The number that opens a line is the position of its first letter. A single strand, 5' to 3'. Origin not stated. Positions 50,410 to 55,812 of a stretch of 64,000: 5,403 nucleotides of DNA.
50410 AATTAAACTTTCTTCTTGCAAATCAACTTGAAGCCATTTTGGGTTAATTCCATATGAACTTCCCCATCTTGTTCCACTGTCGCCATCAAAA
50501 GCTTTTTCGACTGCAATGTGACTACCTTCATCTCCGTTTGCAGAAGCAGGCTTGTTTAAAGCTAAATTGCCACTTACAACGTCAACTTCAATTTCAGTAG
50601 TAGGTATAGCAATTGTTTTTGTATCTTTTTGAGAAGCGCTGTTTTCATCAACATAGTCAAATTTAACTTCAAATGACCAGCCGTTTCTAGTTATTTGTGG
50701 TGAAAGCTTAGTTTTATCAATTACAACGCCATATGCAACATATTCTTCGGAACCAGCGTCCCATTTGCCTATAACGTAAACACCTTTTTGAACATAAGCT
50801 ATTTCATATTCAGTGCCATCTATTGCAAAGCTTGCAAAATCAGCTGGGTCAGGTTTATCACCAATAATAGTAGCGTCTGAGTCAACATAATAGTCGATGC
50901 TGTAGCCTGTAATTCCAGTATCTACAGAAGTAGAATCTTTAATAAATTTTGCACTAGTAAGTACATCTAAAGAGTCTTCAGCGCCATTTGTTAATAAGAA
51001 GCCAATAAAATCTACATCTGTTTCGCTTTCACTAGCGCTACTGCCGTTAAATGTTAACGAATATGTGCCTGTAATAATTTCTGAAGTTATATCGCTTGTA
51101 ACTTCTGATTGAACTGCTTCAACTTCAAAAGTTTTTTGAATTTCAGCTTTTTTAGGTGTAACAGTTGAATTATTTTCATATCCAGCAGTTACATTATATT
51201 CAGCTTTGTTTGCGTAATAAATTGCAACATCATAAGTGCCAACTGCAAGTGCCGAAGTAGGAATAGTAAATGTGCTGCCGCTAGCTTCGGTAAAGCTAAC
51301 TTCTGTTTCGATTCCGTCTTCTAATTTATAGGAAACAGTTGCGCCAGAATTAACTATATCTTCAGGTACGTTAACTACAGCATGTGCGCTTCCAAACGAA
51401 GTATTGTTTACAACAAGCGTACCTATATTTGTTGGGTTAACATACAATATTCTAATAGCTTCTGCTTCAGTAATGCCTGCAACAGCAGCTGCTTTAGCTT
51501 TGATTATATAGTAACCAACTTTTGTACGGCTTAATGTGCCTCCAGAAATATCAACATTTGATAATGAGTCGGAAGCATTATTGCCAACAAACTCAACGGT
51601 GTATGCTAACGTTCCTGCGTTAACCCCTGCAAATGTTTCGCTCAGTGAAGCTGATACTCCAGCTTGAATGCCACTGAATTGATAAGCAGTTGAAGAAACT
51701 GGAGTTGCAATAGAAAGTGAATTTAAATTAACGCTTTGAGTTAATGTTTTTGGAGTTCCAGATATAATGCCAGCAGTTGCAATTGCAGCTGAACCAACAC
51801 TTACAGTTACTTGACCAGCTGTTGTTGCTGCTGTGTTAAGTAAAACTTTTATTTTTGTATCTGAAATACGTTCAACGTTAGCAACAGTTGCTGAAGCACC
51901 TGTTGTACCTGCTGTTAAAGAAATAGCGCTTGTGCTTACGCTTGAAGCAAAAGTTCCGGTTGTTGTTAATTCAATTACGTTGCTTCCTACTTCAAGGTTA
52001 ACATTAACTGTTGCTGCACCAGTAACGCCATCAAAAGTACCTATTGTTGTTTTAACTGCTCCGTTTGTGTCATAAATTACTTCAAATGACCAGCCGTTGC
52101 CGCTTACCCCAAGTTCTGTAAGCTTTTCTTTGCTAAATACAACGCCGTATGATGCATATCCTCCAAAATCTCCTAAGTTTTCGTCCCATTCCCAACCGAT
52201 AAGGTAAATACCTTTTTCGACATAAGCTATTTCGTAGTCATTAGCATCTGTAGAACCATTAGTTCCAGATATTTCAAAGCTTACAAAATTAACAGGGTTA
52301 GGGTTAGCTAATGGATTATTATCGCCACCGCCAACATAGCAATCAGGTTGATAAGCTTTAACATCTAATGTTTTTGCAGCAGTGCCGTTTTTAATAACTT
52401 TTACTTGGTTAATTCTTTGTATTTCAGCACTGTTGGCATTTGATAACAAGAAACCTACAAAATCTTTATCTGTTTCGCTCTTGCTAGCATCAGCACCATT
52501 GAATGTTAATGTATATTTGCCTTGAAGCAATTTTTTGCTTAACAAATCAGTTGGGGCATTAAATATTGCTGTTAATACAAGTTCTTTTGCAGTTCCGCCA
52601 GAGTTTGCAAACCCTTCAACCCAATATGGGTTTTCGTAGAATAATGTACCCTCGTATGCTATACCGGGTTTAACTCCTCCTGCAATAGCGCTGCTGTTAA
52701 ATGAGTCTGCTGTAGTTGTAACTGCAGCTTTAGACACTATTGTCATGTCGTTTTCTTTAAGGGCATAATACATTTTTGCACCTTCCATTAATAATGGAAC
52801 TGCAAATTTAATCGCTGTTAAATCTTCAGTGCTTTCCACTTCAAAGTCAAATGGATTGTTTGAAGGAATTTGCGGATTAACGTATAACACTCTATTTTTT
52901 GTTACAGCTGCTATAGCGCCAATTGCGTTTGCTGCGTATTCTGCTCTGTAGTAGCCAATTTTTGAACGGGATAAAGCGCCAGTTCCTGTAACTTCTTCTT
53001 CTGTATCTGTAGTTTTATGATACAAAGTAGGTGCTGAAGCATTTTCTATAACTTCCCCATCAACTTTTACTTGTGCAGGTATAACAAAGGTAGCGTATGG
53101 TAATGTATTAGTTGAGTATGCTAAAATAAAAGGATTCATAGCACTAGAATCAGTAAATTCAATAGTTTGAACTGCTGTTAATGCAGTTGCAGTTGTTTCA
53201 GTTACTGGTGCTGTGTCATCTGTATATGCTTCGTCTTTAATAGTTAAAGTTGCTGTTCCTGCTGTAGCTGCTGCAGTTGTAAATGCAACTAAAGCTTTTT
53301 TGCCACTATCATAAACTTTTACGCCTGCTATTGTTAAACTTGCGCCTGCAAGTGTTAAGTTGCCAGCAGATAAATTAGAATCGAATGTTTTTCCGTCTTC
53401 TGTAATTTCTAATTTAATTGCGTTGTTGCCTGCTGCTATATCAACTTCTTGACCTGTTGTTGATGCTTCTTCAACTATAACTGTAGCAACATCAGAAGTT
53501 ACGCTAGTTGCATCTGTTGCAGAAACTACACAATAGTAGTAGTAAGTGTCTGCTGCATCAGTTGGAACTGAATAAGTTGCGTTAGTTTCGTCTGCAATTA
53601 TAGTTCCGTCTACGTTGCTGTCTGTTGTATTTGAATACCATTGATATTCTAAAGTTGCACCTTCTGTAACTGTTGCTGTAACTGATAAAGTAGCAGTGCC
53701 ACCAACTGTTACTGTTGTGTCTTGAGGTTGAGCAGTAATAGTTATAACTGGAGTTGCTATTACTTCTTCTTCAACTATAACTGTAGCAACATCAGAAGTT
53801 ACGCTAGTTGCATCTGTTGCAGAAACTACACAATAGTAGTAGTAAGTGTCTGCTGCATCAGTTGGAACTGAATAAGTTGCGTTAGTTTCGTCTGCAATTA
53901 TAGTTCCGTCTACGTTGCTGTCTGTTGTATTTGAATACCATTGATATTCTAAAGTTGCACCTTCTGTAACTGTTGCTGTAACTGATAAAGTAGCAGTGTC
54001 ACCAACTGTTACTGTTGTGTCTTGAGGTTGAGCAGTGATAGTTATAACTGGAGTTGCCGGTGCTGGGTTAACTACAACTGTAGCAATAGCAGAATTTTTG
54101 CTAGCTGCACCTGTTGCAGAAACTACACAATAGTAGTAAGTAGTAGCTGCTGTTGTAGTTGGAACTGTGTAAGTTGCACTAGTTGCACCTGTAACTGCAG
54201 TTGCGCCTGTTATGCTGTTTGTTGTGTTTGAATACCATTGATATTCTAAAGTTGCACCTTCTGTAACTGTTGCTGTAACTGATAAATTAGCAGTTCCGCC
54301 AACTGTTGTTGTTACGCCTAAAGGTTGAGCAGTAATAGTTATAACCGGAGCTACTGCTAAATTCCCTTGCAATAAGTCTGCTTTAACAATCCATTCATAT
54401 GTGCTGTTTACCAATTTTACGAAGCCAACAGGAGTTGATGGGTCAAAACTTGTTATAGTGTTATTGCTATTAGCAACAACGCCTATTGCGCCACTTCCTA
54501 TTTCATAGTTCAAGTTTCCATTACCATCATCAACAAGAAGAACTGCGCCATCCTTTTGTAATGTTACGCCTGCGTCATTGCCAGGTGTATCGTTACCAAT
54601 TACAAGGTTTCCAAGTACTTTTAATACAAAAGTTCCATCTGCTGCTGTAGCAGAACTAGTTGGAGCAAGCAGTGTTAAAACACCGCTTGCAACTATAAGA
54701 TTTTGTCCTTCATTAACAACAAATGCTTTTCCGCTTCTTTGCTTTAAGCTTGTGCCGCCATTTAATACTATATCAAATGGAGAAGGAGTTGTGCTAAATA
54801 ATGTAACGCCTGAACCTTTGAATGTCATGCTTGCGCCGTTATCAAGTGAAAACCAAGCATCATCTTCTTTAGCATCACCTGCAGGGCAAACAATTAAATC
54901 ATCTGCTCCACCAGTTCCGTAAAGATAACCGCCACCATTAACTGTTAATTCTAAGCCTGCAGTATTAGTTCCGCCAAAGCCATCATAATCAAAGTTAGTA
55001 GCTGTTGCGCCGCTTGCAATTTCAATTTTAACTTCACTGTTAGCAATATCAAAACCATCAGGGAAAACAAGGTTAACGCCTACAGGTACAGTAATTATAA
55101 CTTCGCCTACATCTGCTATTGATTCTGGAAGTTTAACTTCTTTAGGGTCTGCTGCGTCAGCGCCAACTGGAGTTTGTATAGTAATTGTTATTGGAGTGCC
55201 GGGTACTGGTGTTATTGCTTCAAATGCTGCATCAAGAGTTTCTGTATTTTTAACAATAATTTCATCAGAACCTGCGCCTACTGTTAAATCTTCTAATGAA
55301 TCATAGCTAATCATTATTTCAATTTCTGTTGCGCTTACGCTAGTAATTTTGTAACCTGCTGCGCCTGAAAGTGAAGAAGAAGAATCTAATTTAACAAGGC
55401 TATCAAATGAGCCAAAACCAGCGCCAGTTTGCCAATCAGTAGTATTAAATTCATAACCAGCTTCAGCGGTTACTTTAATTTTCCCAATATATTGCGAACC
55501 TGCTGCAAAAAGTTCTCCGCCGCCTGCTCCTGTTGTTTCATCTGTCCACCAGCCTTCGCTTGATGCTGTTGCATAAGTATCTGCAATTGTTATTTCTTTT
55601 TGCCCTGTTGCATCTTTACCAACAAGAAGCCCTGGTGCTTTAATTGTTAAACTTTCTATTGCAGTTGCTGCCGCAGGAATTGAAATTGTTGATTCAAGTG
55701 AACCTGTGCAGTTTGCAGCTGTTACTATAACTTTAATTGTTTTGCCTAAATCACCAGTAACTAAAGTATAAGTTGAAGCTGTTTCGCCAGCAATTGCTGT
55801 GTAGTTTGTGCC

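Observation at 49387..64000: Giant ORF of at least 4870 codons encoding a repetitive surface protein with an unknown anchoring mode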

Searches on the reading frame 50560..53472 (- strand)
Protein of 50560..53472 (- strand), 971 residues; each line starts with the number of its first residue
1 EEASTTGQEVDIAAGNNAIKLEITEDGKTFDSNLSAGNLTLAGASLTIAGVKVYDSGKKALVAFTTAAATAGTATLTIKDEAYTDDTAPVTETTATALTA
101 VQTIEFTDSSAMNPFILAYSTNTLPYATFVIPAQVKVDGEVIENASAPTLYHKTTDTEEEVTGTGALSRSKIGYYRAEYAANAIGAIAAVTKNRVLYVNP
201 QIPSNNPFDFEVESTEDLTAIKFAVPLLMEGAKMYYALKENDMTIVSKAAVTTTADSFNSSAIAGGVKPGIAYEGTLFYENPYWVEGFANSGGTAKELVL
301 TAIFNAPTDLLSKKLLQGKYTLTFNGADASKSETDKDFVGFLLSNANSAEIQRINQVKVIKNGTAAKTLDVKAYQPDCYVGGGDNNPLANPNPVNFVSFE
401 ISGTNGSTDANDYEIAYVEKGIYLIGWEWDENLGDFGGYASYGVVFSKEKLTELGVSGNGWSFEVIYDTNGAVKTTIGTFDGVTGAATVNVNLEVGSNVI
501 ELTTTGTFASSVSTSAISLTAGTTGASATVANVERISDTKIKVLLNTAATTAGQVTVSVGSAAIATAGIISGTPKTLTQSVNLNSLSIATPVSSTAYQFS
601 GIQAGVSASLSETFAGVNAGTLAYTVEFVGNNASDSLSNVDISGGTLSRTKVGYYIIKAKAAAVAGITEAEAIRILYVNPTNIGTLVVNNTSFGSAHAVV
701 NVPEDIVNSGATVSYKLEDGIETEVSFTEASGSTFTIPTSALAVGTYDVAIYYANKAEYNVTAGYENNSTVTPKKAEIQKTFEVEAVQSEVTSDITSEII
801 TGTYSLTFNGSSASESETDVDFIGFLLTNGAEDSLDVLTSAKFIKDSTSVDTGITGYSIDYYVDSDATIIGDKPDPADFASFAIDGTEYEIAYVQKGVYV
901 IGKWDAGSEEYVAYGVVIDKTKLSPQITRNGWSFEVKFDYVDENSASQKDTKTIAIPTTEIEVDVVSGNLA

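Call 26: find_homologous_proteins(query=window:50560-53472:-, max_evalue=0.001)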
Query window:50560-53472:-: 8000 candidates shared short words with the query, none scored E <= 0.001.

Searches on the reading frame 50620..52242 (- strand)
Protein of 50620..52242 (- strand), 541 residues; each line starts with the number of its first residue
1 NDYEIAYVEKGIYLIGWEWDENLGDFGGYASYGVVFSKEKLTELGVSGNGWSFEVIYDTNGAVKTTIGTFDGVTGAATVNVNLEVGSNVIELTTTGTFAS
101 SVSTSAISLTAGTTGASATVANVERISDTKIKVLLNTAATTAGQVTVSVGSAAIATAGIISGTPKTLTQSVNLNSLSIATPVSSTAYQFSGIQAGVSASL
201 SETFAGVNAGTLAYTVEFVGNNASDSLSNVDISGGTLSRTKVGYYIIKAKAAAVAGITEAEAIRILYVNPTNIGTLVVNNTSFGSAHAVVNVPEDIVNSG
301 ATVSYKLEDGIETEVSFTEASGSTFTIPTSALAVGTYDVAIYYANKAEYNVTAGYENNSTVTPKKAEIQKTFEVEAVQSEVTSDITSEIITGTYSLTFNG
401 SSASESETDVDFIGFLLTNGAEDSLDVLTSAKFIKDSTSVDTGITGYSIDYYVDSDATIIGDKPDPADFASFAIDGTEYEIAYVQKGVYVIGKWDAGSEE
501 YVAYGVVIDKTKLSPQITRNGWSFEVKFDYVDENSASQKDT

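Call 20: search_protein_families(library=pfam, proteins=[window:50620-52242:-], max_evalue=1)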
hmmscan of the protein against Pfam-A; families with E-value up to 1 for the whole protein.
window:50620-52242:- (541 aa): 1 family
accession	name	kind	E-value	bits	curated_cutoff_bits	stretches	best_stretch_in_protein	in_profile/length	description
PF08794.16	FHBP_C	-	0.02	16.2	28.1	0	335-405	23-92/97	Factor H binding protein, C-terminal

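Call 60: search_protein_families(library=ncbifam, proteins=[window:50620-52242:-], max_evalue=0.1)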
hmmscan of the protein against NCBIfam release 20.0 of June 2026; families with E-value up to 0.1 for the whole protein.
window:50620-52242:- (541 aa): 0 families

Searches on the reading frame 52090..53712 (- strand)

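Call 20: search_protein_families(library=pfam, proteins=[window:52090-53712:-], max_evalue=1)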
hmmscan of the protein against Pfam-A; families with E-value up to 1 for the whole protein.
window:52090-53712:- (541 aa): 3 families
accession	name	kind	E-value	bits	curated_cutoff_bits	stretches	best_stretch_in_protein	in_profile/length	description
PF13927.12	Ig_3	-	0.0017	19.3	30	1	2-64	14-77/78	Immunoglobulin domain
PF16407.11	PKD_2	-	0.015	16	39.2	1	16-68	45-97/157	PKD-like family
PF19081.6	Ig_7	-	0.02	15.6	27.3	1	3-80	14-82/84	Ig-like domain CHU_C associated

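Call 60: search_protein_families(library=ncbifam, proteins=[window:52090-53712:-], max_evalue=0.1)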
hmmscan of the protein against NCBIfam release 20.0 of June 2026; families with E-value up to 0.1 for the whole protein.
window:52090-53712:- (541 aa): 1 family
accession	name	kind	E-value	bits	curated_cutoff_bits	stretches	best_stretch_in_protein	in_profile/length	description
NF002218.0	PRK01115.1-1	equivalog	0.0053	16.1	267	1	69-118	137-186/249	DNA polymerase sliding clamp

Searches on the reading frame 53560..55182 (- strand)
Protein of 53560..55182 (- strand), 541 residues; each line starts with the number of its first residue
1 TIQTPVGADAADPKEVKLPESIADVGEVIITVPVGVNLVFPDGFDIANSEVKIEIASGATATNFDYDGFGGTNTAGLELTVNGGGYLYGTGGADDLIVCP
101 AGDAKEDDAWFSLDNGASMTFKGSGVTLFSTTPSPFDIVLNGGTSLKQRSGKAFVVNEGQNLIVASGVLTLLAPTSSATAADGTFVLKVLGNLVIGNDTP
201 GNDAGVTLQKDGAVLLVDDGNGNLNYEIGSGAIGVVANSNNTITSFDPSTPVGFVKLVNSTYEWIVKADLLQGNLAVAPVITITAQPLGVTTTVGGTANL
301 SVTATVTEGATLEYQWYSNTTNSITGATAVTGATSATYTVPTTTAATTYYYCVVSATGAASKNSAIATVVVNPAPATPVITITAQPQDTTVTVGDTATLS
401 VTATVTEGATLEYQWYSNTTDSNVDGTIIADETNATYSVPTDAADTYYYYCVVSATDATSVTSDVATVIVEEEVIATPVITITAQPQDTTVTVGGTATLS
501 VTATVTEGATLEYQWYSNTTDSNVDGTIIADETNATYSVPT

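Call 20: search_protein_families(library=pfam, proteins=[window:53560-55182:-], max_evalue=1)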
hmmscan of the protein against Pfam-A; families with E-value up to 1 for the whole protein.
window:53560-55182:- (541 aa): 8 families
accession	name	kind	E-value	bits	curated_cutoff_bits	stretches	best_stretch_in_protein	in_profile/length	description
PF13927.12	Ig_3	-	6.8e-15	55.8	30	3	378-454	2-77/78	Immunoglobulin domain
PF19081.6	Ig_7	-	7.6e-11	42.6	27.3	3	289-373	9-84/84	Ig-like domain CHU_C associated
PF07679.22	I-set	-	1.6e-06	28.5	23.7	2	381-456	2-78/90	Immunoglobulin I-set domain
PF16407.11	PKD_2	-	2.1e-05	25.3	39.2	1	385-456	21-95/157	PKD-like family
PF07686.23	V-set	-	0.00084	20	26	1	485-525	2-42/109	Immunoglobulin V-set domain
PF17957.7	Big_7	-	0.0035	18.4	24.1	2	478-539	1-54/70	Bacterial Ig domain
PF07041.16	DUF1327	-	0.048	14.3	25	0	380-413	19-52/93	Protein of unknown function (DUF1327)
PF23205.1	DUF7063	-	0.15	12.6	27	0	415-453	27-65/85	Domain of unknown function (DUF7063)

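Call 60: search_protein_families(library=ncbifam, proteins=[window:53560-55182:-], max_evalue=0.1)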
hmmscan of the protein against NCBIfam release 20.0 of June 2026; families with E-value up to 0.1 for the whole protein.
window:53560-55182:- (541 aa): 1 family
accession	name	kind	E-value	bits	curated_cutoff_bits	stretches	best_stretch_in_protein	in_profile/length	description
TIGR03228.1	anthran_1_2_A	equivalog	0.062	12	671.9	0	100-122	243-265/438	anthranilate 1,2-dioxygenase large subunit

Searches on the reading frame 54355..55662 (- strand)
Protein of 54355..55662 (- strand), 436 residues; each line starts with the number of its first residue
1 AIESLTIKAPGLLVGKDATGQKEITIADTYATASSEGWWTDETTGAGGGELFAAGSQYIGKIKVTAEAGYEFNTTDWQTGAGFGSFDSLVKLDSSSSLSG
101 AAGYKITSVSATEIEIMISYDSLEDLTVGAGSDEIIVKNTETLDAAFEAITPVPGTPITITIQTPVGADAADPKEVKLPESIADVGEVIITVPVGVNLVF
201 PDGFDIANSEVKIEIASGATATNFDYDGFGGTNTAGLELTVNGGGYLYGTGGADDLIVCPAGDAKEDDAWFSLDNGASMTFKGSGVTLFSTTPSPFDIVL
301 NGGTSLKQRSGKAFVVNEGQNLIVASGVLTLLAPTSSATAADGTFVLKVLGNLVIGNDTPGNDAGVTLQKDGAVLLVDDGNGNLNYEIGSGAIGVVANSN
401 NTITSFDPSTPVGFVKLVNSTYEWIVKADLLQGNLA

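Call 66: predict_structure(protein=window:54355-55662:-)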
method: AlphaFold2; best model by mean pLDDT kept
length: 436 residues; sequences in the alignment: 1
mean_pLDDT: 45.4   pTM: 0.40
mean pLDDT of the five models: 45.4, 43.7, 43.0, 41.5, 38.3
residues with pLDDT >= 90: 0; 70-90: 31; 50-70: 115; < 50: 290
segments of 3 or more residues with pLDDT < 50: 1-132, 222-237, 242-278, 282-287, 289-295, 308-312, 334-345, 357-363, 369-374, 378-436
pLDDT, mean of each block of 10 residues (from residue 1): 31 37 33 32 30 36 40 36 34 36 39 42 35 54 58 71 69 69 73 70 62 63 40 46 42 33 33 39 47 50 50 54 60 46 50 52 49 46 44 36 35 32 28 28
secondary structure, 60 per line:
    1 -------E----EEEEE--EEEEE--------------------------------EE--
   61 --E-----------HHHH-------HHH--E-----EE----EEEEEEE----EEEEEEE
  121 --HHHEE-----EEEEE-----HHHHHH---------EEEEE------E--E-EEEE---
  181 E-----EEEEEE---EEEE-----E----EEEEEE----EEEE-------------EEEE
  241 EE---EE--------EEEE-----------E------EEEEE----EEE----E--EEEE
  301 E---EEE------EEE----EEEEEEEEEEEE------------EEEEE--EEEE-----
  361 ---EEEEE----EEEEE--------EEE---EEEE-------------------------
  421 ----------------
elements in order: E13-17 E20-24 H75-78 E103-109 E114-120 E133-137 H143-148 E158-162 E174-177 E187-192 E196-199 E210-215 E220-223 E237-242 E256-259 E278-282 E287-289 E297-301 E305-307 E314-316 E321-332 E345-349 E352-355 E364-368 E373-377 E386-388 E392-395

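Call 68: fold_search(model_id=the predicted structure, library=pdb)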
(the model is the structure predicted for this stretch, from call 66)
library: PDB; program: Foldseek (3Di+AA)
matches with E <= 10: 19; with E <= 0.001: 0
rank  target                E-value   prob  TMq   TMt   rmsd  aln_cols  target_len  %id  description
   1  9rkv_M                1.2e-01  0.18  0.18  0.15  26.2       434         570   12  Agrobacterium phage 7-7-1 tail fibers (released 2025-12-10)
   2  6kfn                  1.2e+00  0.06  0.17  0.22  13.5       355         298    9  Crystal structure of alginate lyase from Paenibacillus sp. str. FPU-7 (released 2019-10-30)
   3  5awg_F                1.9e+00  0.03  0.11  0.13  17.5       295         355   12  Crystal structure of Hg-bound SufB-SufC-SufD complex from Escherichia coli (released 2015-11-11)
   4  5awf_B                2.3e+00  0.03  0.14  0.14  17.8       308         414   11  Crystal structure of SufB-SufC-SufD complex from Escherichia coli (released 2015-11-11)
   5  4ru4_B                2.7e+00  0.02  0.14  0.11  19.0       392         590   12  Crystal structure of the tailspike protein gp49 from Pseudomonas phage LKA1 (released 2015-11-18)
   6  4dn7_A                3.0e+00  0.05  0.14  0.15  14.7       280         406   11  CRYSTAL STRUCTURE OF putative ABC transporter, ATP-binding protein from Methanosarcina mazei Go1 (released 2012-02-22)
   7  1vh4_A                3.5e+00  0.02  0.10  0.11  17.1       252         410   10  Crystal structure of a stabilizer of iron transporter (released 2003-12-30)
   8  9rkv_N                4.2e+00  0.05  0.22  0.18  21.9       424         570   15  Agrobacterium phage 7-7-1 tail fibers (released 2025-12-10)
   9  6fi2_A                4.2e+00  0.04  0.18  0.20  12.1       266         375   12  VexL: A periplasmic depolymerase provides new insight into ABC transporter-dependent secretion of bacterial capsular p (released 2018-05-02)
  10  5awf_A                4.7e+00  0.01  0.11  0.12  15.9       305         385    9  Crystal structure of SufB-SufC-SufD complex from Escherichia coli (released 2015-11-11)
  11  5awg_B                6.0e+00  0.01  0.12  0.14  16.8       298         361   11  Crystal structure of Hg-bound SufB-SufC-SufD complex from Escherichia coli (released 2015-11-11)
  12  5ny0                  6.3e+00  0.02  0.16  0.20  15.0       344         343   13  L. reuters 100-23 SRRP (released 2018-03-21)
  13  7vz3_A                6.3e+00  0.02  0.19  0.13  15.8       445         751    9  Cryo-EM structure of Depo32, a Klebsiella phage depolymerase targets the K2 serotype K. pneumoniae (released 2023-08-30)
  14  4ojp_C                6.6e+00  0.03  0.17  0.11  15.7       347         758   13  Crystal Structure of Putative Tailspike Protein (TSP1, orf210) from Escherichia coli O157:H7 Bacteriohage CBA120 in Co (released 2014-03-26)
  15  7koh_C                6.9e+00  0.01  0.14  0.12  15.5       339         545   12  Crystal structure of antigen 43 from Escherichia coli EDL933 (released 2022-03-09)
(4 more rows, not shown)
